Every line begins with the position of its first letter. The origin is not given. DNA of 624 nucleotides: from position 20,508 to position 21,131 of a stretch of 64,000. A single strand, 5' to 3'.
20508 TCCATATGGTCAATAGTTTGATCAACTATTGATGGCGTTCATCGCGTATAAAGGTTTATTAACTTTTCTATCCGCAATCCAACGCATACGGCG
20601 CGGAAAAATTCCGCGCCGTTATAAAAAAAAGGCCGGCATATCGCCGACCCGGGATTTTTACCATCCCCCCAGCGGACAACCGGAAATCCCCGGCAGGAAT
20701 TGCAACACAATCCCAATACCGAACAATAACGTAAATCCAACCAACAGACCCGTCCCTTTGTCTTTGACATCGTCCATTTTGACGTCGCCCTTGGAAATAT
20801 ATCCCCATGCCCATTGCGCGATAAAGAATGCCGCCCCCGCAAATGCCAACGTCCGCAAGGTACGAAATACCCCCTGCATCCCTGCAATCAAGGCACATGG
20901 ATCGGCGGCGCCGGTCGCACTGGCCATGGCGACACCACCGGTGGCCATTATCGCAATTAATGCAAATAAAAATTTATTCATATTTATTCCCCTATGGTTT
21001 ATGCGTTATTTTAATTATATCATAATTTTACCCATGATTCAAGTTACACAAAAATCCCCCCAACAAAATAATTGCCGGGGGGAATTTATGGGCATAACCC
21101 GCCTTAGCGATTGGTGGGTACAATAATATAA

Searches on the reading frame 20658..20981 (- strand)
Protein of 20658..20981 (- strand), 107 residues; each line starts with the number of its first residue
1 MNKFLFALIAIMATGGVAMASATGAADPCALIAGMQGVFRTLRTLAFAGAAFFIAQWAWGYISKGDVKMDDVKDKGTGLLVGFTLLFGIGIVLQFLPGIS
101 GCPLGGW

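Call 7: search_protein_families(library=pfam, proteins=[window:20658-20981:-], max_evalue=0.01)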
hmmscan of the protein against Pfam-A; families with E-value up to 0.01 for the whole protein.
window:20658-20981:- (107 aa): 0 families

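Call 20: search_protein_families(library=pfam, proteins=[window:20658-20981:-], max_evalue=10)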
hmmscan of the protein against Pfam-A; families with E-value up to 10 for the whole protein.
window:20658-20981:- (107 aa): 1 family
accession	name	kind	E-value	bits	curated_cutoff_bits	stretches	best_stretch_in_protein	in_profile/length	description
PF14141.11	YqzM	-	0.6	10.7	27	1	67-95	9-40/42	YqzM-like protein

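Call 59: find_encoding_contigs(protein=window:20658-20981:-, flank=10000, max_places=3)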
Protein window:20658-20981:- (107 aa): 7 contigs read that carry it; 3 places shown.
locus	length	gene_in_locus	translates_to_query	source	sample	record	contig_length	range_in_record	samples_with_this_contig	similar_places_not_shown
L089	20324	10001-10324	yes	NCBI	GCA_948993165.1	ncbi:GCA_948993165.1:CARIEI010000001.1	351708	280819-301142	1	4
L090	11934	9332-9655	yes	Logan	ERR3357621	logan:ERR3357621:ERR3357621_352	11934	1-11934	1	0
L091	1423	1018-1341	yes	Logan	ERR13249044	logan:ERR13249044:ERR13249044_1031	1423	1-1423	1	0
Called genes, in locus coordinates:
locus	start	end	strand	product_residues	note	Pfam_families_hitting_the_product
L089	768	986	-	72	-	PF13560:HTH_31, PF01381:HTH_3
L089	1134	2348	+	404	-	PF10592:AIPR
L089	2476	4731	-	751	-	PF02534:T4SS-DNA_transf, PF10412:TrwB_AAD_bind, PF12696:TraG-D_C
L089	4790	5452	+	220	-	PF04452:Methyltrans_RNA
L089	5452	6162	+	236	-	PF01479:S4, PF00849:PseudoU_synth_2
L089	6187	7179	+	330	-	PF03704:BTAD (faint), PF13424:TPR_12 (faint), PF13428:TPR_14 (faint), PF13432:TPR_16, PF00515:TPR_1 (weak), PF07719:TPR_2 (weak), PF13371:TPR_9, PF13414:TPR_11 (weak), +3 more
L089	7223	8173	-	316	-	-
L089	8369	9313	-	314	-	PF01116:F_bP_aldolase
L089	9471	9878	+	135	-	-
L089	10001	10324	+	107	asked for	-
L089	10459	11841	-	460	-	PF00025:Arf (faint), PF01926:MMR_HSR1, PF02421:FeoB_N, PF08477:Roc (weak), PF01926:MMR_HSR1, PF02421:FeoB_N, PF00009:GTP_EFTU, PF14714:KH_dom-like, +5 more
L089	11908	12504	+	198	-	-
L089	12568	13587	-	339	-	PF13609:Porin_4 (weak)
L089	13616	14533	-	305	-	PF04542:Sigma70_r2, PF04545:Sigma70_r4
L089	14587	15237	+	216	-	-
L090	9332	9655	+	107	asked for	-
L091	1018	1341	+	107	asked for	-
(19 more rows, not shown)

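Call 72: search_protein_families(library=ncbifam, proteins=[window:20658-20981:-], max_evalue=0.1)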
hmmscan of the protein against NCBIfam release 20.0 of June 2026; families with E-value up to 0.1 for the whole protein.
window:20658-20981:- (107 aa): 0 families
